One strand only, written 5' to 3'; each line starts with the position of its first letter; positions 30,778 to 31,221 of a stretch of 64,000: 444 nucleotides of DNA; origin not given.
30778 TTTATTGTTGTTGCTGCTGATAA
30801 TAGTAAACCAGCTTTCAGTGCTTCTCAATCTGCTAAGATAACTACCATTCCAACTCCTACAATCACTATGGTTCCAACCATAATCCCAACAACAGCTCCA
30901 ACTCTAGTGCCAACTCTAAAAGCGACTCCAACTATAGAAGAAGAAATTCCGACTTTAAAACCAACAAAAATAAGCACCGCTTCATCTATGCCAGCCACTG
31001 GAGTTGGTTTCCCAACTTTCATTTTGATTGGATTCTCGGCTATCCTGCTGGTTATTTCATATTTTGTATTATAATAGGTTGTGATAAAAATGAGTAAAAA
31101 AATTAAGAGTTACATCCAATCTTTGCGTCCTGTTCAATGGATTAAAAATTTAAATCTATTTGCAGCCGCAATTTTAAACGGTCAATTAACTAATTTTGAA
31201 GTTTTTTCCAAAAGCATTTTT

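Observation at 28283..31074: Orphan PilN/PilO-like pair coupled to a Pro-rich TM peptide and an Fn3 surface protein with a C-terminal sorting-signal-like anchor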

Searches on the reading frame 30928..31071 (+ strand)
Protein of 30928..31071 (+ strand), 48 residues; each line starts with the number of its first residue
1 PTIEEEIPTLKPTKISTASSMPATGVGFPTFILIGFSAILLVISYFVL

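Call 58: search_protein_families(library=ncbifam, proteins=[window:30928-31071:+], max_evalue=10)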
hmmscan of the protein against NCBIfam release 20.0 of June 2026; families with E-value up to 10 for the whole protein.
seq(48 aa): 1 family
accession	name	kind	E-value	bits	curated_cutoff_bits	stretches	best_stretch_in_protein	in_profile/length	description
TIGR01167.1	LPXTG_anchor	domain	0.28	11.9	15.9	1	22-46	3-27/34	LPXTG cell wall anchor domain-containing protein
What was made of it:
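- On LPXTG-type sortase substrate: The neighbouring LPxSG family passes the LPXTG model without a basic tail (call 58).
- Only LPXTG-type models respond to the tail (call 58). The tail scores below the LPXTG_anchor cut-off, at 11.9 against 15.9 (call 58).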
